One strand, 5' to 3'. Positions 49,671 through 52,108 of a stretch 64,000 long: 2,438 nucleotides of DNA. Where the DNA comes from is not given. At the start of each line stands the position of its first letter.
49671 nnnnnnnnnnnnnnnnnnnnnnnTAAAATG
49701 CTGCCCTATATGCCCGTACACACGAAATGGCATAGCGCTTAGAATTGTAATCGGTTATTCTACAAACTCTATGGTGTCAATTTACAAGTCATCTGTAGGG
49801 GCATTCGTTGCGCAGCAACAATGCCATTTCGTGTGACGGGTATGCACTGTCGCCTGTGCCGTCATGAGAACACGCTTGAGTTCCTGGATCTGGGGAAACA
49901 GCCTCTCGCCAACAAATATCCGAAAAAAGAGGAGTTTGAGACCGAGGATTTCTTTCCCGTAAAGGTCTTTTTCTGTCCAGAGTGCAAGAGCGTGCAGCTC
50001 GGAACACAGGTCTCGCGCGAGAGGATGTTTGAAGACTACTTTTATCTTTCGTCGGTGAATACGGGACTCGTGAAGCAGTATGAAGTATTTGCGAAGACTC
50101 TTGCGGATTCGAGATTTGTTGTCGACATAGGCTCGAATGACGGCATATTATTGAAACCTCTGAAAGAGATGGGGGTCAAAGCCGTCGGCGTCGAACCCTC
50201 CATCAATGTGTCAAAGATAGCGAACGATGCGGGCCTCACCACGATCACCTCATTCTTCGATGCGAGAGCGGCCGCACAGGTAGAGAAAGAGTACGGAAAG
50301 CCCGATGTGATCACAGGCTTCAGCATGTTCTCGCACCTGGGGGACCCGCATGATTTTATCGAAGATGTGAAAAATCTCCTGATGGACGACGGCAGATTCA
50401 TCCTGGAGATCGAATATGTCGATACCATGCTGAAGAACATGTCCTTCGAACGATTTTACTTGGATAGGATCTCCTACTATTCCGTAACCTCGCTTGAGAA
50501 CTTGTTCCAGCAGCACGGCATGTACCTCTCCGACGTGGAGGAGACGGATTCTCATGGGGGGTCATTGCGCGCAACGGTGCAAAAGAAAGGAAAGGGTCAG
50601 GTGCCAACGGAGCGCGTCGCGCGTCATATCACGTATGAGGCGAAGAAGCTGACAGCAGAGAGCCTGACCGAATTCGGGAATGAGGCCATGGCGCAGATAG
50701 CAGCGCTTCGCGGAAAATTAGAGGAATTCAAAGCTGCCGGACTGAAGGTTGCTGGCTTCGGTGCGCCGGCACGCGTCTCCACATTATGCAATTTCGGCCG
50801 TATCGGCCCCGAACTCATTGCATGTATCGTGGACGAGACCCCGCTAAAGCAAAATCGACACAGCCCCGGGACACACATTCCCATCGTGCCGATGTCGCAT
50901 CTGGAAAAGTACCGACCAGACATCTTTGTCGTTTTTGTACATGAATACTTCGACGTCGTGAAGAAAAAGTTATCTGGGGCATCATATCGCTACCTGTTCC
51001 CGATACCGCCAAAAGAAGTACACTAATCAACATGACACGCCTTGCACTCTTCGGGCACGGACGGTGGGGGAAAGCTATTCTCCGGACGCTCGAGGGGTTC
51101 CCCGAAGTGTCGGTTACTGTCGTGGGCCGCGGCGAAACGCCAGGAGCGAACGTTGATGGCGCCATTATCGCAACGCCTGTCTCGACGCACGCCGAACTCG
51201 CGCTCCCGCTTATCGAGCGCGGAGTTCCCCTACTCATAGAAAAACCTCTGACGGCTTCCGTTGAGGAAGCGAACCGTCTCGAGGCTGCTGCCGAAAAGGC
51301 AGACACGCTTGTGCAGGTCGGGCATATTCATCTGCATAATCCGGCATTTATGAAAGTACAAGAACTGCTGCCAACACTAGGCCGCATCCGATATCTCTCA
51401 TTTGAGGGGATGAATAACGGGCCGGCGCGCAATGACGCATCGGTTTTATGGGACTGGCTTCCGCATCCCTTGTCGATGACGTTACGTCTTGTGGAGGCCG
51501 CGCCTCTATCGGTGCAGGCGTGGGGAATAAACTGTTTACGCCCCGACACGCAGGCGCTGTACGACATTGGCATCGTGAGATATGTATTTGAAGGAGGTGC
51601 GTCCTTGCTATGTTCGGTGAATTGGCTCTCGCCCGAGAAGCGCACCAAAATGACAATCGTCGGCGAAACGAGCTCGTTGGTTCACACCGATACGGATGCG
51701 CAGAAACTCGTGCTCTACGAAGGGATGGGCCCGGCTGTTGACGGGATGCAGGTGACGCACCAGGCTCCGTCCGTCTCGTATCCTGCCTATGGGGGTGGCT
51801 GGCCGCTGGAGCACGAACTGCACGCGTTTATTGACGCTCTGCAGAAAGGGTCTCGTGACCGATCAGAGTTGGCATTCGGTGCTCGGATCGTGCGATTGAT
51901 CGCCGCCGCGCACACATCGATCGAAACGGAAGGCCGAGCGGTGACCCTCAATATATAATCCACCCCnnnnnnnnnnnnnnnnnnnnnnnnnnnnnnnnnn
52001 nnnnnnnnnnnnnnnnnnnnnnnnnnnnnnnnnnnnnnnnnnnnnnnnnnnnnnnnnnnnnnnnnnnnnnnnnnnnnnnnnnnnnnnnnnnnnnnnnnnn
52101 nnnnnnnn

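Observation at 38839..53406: Duplicated three-gene cassette [zinc-ribbon C-methyltransferase - Gfo/Idh/MocA - FAD oxidoreductase] flanked by GT-C enzymes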

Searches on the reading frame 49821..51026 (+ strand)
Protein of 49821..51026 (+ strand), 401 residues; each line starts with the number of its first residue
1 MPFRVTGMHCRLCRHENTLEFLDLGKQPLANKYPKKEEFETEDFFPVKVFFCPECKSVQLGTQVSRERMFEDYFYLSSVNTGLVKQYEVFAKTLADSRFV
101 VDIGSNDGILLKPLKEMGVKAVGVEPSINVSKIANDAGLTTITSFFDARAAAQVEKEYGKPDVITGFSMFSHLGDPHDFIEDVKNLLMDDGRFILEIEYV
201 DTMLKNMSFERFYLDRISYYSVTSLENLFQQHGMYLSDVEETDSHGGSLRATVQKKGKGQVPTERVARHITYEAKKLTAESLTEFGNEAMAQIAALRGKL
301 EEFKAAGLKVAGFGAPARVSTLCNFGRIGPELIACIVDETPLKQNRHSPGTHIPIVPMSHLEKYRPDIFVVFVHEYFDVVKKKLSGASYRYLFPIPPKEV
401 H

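Call 3: search_protein_families(library=pfam, proteins=[window:49821-51026:+], max_evalue=0.01)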
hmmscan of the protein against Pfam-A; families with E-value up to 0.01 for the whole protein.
window:49821-51026:+ (401 aa): 6 families
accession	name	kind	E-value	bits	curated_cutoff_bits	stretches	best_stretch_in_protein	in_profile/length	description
PF08484.17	Methyltransf_14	-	8.9e-31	107.3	23.5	1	244-385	2-146/160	C-methyltransferase C-terminal domain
PF13489.12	Methyltransf_23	-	1.3e-20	74.2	27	1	87-234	13-159/164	Methyltransferase domain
PF08421.16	Methyltransf_13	-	8.6e-20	71.1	31.3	1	10-70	1-62/62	Putative zinc binding domain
PF08242.18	Methyltransf_12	-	2e-07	32.1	30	1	101-193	1-98/98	Methyltransferase domain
PF08241.18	Methyltransf_11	-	1.1e-05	26.4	21.2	1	101-195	1-95/95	Methyltransferase domain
PF13649.12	Methyltransf_25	-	0.00081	20.5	27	1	100-191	1-97/97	Methyltransferase domain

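Call 8: search_protein_families(library=ncbifam, proteins=[window:49821-51026:+], max_evalue=0.001)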
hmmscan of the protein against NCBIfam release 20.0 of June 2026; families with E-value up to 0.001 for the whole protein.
window:49821-51026:+ (401 aa): 3 families
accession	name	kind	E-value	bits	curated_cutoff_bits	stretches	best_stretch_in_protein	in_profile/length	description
TIGR01983.1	UbiG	equivalog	1.2e-07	31.2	102.95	1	92-195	46-151/228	bifunctional 2-polyprenyl-6-hydroxyphenol methylase/3-demethylubiquinol 3-O-methyltransferase UbiG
NF045667.1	MTase_DVU1556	equivalog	5.4e-05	22.7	155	1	95-197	21-121/213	DVU_1556 family methyltransferase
TIGR00452.1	TIGR00452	equivalog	0.00027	19.9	275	1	96-205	117-229/316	tRNA 5-methoxyuridine(34)/uridine 5-oxyacetic acid(34) synthase CmoB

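Call 60: search_solved_structures(query=window:49821-51026:+, max_evalue=0.001, show_alignments=3)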
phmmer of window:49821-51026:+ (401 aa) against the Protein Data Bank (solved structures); distinct sequences matched with E-value up to 0.001: 10.
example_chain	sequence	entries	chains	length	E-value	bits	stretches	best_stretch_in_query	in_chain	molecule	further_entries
4e31_A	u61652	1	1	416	5e-61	210.4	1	9-383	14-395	TcaB9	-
4e2z_A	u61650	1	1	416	6.8e-61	209.9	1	9-383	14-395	TcaB9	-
3ndi_A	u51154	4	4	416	6.8e-61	209.9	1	9-383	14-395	Methyltransferase | TcaB9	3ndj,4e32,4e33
4e2y_A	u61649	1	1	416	1.3e-60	209.1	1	9-383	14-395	TcaB9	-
4e2x_A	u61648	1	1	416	2.4e-60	208.1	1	9-383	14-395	TcaB9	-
4e2w_A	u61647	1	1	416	6.3e-60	206.8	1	9-383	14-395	TcaB9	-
4e30_A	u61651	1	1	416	1.2e-59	205.9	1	9-383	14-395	TcaB9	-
5t64_A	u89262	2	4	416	3.3e-56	194.5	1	8-383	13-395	Sugar 3-C-methyl transferase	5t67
5t6b_A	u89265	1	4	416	7.5e-56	193.3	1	8-383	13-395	Sugar 3-C-methyl transferase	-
4rv9_A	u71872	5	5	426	2.1e-53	185.3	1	9-383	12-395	D-mycarose 3-C-methyltransferase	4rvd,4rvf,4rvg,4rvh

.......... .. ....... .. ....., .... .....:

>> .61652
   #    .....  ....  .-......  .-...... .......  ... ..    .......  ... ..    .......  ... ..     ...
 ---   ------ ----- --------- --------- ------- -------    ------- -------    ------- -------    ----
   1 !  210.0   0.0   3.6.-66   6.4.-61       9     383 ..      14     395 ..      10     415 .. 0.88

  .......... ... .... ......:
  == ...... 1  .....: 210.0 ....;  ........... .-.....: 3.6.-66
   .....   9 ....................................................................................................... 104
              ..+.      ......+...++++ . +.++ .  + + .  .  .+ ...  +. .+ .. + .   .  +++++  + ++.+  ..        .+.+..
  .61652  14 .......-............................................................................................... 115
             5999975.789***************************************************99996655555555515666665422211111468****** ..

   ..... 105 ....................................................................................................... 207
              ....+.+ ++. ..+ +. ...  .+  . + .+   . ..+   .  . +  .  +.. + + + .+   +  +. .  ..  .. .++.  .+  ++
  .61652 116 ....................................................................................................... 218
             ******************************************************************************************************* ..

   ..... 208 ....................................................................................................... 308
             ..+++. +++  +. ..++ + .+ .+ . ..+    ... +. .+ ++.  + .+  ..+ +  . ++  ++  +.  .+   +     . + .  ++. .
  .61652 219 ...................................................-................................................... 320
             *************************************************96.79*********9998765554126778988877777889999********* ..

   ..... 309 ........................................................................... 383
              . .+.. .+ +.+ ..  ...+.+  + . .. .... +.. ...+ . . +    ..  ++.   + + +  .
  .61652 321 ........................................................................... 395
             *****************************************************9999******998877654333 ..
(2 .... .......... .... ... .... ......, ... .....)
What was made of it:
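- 49821..51026 (+): MT2: sugar C-methyltransferase of a distinct subfamily, with YLDR in place of YxEH. TcaB9 E 5e-61 (call 60).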

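Call 74: search_dna_similar(query=window:49821-51026:+, collection=plasmids, mode=protein, max_evalue=1e-30, max_rows=25)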
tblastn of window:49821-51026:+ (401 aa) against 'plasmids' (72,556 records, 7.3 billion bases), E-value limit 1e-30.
Records with a match: 164; places in all: 179; records where one place covers at least 80% of the query: 164.
Best place of each record, by identity: <60% 164.
By first word of the organism name: Sinorhizobium 58; Streptomyces 19; Rhizobium 11; Bacillus 10; Leisingera 9; Roseibium 6; Shinella 6; Ensifer 5; Brachyspira 5; Labrenzia 4; and 21 more.
By predicted mobility (MOB-suite, as given by PLSDB): non-mobilizable 99; mobilizable 58; conjugative 7.
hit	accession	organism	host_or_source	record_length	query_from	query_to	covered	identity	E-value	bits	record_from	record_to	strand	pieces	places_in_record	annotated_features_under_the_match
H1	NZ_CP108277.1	Streptomyces atratus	-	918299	10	401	98%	34.8%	1e-61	222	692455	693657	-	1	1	class I SAM-dependent methyltransferase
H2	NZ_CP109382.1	Streptomyces atratus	-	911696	10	401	98%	34.8%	1e-61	222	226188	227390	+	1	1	class I SAM-dependent methyltransferase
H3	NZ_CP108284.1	Streptomyces atratus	-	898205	10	401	98%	34.8%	1e-61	222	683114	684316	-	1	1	class I SAM-dependent methyltransferase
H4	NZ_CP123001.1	Neorhizobium petrolearium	single cell,petroleum contaminated soil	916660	10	400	98%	32.6%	3e-55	203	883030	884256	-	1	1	class I SAM-dependent methyltransferase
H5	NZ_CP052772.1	Pseudonocardia alni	Cell culture,soil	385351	10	396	97%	32.5%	1e-60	219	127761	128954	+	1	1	class I SAM-dependent methyltransferase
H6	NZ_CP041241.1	Sinorhizobium mexicanum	Acaciella angustissima,cell culture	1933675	9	396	97%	32.3%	3e-62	224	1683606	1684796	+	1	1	none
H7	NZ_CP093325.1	Bacillus sp. N5-665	whole organism,peat soil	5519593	3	400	99%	31.5%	3e-49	186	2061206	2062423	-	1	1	none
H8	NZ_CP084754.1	Roseateles sp. XES5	Xenopus laevis,bacterial culture,swab ...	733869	10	396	97%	32.1%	2e-59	215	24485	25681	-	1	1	class I SAM-dependent methyltransferase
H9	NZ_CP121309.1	Ensifer adhaerens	bacterial colony,soil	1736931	8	396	97%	31.9%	2e-60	219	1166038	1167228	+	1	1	none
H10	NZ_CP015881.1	Ensifer adhaerens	silty clay loam soil (pH 6.1)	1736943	8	396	97%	31.9%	2e-60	219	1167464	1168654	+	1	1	none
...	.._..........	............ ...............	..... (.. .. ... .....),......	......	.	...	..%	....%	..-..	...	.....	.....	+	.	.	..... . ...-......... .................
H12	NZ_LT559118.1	Nonomuraea gerenzanensis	-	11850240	3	400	99%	31.1%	6e-54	199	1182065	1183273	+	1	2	none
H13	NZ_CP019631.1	Roseibium algicola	Rhodosorus marinus,cell culture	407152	10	400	98%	31.7%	6e-56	205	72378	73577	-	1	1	class I SAM-dependent methyltransferase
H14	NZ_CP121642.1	Rhizobium sp. CC1099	Onobrychis viciifolia,cell culture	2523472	5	400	99%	31.2%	2e-48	183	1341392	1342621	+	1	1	none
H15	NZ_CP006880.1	Rhizobium gallicum bv. gallicum R602sp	Phaseolus vulgaris,whole ...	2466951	5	400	99%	31.2%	4e-48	182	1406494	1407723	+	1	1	record has no annotation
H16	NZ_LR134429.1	Legionella adelaidensis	environmental,Cooling tower water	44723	9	396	97%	31.8%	2e-56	206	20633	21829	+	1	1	class I SAM-dependent methyltransferase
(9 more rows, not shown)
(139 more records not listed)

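Call 78: get_annotated_region(hit=H16, flank=7000)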
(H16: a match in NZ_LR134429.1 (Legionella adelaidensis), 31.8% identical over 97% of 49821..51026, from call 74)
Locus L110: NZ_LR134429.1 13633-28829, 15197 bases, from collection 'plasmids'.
description: Legionella adelaidensis strain NCTC12735 plasmid 20, complete sequence
organism: Legionella adelaidensis (NCBI taxid 45056)
taxonomy: Bacteria; Pseudomonadota; Gammaproteobacteria; Legionellales; Legionellaceae; Legionella; Legionella adelaidensis
host: -; source: environmental,Cooling tower water; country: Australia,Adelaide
typing (MOB-suite, as given by PLSDB): non-mobilizable
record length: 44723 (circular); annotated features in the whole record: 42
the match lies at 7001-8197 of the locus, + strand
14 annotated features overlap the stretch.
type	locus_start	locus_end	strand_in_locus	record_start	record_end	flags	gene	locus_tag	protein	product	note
CDS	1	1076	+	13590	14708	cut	-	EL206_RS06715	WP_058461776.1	DegT/DnrJ/EryC1/StrS family aminotransferase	-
CDS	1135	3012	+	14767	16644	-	-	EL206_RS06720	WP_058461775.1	nucleoside-diphosphate sugar epimerase/dehydratase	GO:0000271 - polysaccharide biosynthetic process [Evidence IEA]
CDS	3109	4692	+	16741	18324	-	-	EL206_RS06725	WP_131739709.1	hypothetical protein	-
CDS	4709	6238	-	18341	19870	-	-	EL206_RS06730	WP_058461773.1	hypothetical protein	-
CDS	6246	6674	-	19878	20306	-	-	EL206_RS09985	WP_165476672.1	hypothetical protein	-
CDS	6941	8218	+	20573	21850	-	-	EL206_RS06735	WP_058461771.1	class I SAM-dependent methyltransferase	-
CDS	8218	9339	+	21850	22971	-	-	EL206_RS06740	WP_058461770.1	Gfo/Idh/MocA family oxidoreductase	-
CDS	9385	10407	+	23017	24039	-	-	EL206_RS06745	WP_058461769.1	glycosyltransferase family 2 protein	-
CDS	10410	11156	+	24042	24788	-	-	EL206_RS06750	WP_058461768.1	class I SAM-dependent methyltransferase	-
CDS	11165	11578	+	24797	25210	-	-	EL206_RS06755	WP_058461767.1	GtrA family protein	-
CDS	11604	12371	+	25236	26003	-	rfbF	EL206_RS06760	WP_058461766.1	glucose-1-phosphate cytidylyltransferase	GO:0009103 - lipopolysaccharide biosynthetic process [Evidence IEA]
CDS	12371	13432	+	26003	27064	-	rfbG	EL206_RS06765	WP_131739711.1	CDP-glucose 4,6-dehydratase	GO:0009243 - O antigen biosynthetic process [Evidence IEA]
CDS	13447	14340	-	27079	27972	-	galU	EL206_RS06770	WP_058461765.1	UTP--glucose-1-phosphate uridylyltransferase GalU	GO:0009225 - nucleotide-sugar metabolic process [Evidence IEA]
CDS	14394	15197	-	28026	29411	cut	-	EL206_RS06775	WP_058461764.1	hypothetical protein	-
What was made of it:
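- In a Legionella adelaidensis plasmid the order is MT, Gfo/Idh/MocA, GT2, MT, GtrA, rfbF, rfbG (call 78).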

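Call 79: get_annotated_region(hit=H13, flank=7000)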
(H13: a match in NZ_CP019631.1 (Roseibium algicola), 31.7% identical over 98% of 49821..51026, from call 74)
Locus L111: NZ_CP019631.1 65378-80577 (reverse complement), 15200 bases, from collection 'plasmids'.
description: Roseibium algicola strain RMAR6-6 plasmid unnamed1, complete sequence
organism: Roseibium algicola (NCBI taxid 2857014)
taxonomy: Bacteria; Pseudomonadota; Alphaproteobacteria; Hyphomicrobiales; Stappiaceae; Roseibium; Roseibium algicola
host: -; source: Rhodosorus marinus,cell culture; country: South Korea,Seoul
typing (MOB-suite, as given by PLSDB): non-mobilizable
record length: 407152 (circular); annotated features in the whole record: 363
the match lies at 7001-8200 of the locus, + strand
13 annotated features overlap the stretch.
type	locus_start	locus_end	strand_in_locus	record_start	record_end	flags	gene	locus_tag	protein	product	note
CDS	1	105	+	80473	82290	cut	-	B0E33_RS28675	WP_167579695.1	nucleoside-diphosphate sugar epimerase/dehydratase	GO:0000271 - polysaccharide biosynthetic process [Evidence IEA]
CDS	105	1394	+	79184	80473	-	-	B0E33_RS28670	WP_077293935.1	glycosyltransferase family 4 protein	-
CDS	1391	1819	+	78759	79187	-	-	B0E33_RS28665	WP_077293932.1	GtrA family protein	-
CDS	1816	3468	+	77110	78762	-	-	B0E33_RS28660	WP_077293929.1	glycosyltransferase family 39 protein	-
CDS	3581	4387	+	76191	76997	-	rfbF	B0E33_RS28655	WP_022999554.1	glucose-1-phosphate cytidylyltransferase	GO:0009103 - lipopolysaccharide biosynthetic process [Evidence IEA]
CDS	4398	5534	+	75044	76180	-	rfbG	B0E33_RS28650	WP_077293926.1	CDP-glucose 4,6-dehydratase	GO:0009243 - O antigen biosynthetic process [Evidence IEA]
CDS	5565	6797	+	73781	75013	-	-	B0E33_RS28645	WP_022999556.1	DegT/DnrJ/EryC1/StrS family aminotransferase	-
CDS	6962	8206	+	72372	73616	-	-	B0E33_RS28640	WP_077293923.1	class I SAM-dependent methyltransferase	-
CDS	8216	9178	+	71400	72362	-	-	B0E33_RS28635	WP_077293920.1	NAD(P)-dependent oxidoreductase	-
CDS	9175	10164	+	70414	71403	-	-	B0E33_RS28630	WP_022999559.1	glycosyltransferase family 2 protein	-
CDS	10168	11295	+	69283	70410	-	-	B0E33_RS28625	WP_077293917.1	glycosyltransferase family 4 protein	-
CDS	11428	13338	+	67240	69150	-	-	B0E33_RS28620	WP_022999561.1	polysaccharide biosynthesis tyrosine autokinase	-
CDS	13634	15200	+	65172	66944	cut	-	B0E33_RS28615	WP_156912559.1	hypothetical protein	-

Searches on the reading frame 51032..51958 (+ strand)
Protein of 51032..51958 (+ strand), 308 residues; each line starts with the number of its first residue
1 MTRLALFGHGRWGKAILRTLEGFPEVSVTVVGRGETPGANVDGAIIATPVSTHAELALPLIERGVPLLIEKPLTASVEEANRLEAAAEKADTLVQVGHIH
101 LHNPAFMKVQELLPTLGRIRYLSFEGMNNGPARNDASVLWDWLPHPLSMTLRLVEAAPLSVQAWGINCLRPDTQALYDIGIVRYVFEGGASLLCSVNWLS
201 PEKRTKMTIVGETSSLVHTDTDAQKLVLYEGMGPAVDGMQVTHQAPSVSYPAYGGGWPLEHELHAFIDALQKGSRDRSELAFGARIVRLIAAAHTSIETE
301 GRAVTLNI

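Call 3: search_protein_families(library=pfam, proteins=[window:51032-51958:+], max_evalue=0.01)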
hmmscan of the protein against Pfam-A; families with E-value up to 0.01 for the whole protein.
window:51032-51958:+ (308 aa): 2 families
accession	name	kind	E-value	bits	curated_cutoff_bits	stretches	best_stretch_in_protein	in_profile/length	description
PF01408.29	GFO_IDH_MocA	-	2.6e-13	51.1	24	1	40-98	62-120/120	Oxidoreductase family, NAD-binding Rossmann fold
PF22725.1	GFO_IDH_MocA_C3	-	1.5e-07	31.9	27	1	117-216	14-123/124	GFO/IDH/MocA C-terminal domain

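Call 8: search_protein_families(library=ncbifam, proteins=[window:51032-51958:+], max_evalue=0.001)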
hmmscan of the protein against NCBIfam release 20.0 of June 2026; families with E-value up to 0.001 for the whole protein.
window:51032-51958:+ (308 aa): 7 families
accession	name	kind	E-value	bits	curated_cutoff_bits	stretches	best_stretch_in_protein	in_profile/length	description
NF040723.1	UDP-GlcNAcDh_Arch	equivalog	4.1e-24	85.6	450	1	40-275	60-279/302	UDP-N-acetylglucosamine 3-dehydrogenase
TIGR04380.1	myo_inos_iolG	equivalog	3.2e-11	42.7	355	1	39-299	63-325/330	inositol 2-dehydrogenase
NF008607.0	PRK11579.1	subfamily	7.4e-10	38.3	330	1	24-231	48-262/346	oxidoreductase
NF041392.1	XylDh_Gfo6_Halo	equivalog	4.6e-07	28.9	350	1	41-113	83-155/350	D-xylose 1-dehydrogenase Gfo6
NF052479.1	LevoglcsnDh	equivalog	2.1e-06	26.7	650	1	41-112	74-145/386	levoglucosan dehydrogenase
NF052679.1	InsChiInosDhIolG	equivalog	2.3e-06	26.9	540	1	39-112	65-139/343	bifunctional inositol 2-dehydrogenase/D-chiro-inositol 1-dehydrogenase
NF058561.1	BT_2158_fam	equivalog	4.9e-06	25.4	750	1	38-99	94-155/487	glycoside 3-dehydrogenase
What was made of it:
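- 51032..51958 (+): GFO2: compact Gfo/Idh/MocA oxidoreductase. NF040723 UDP-GlcNAc 3-dehydrogenase E 4e-24, below cut-off (call 8).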

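Call 27: search_solved_structures(query=window:51032-51958:+, max_evalue=0.00001)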
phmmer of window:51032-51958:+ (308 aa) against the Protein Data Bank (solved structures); distinct sequences matched with E-value up to 0.00001: 16.
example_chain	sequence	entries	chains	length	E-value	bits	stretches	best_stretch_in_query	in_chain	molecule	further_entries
3c1a_A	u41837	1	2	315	1.5e-28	103.3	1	38-292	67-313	Putative oxidoreductase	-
7bvj_A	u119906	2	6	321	8.4e-15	58.1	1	39-169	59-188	Oxidoreductase, NAD-binding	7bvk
6ktj_A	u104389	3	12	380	1.1e-09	41.3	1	40-143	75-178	Scyllo-inositol dehydrogenase with L-glucose dehydrogenase activity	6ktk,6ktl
5ya8_A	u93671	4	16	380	1.3e-09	41.1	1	40-142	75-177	Scyllo-inositol dehydrogenase with L-glucose dehydrogenase activity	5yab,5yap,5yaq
3e82_A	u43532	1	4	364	2.5e-09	40.2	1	23-235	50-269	Putative oxidoreductase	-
8w9s_A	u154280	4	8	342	4.6e-09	39.3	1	38-117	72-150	NADH-dependent dihydrogenase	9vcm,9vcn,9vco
4fb5_A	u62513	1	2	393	1.5e-08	37.6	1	35-135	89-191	Probable oxidoreductase protein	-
3euw_A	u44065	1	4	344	4.4e-08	36.1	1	40-172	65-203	Myo-inositol dehydrogenase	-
6nor_A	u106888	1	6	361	5.5e-08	35.7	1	43-219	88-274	Putative NAD dependent dehydrogenase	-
4h3v_A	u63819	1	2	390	2.2e-07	33.8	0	45-140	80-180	Oxidoreductase domain protein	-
3moi_A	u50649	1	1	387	4.5e-07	32.7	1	40-122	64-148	Probable dehydrogenase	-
1xea_A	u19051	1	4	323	1.7e-06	30.9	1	16-148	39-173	Oxidoreductase, Gfo/Idh/MocA family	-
3v5n_A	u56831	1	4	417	4.4e-06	29.5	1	41-125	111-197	Oxidoreductase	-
3gdo_A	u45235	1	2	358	4.6e-06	29.4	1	23-114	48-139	Uncharacterized oxidoreductase yvaA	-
3gfg_A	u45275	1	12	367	4.9e-06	29.3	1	23-114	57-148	Uncharacterized oxidoreductase yvaA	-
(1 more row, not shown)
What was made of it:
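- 51032..51958 (+): PDB 3c1a E 1.5e-28 and 7bvj E 8.4e-15 (call 27).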
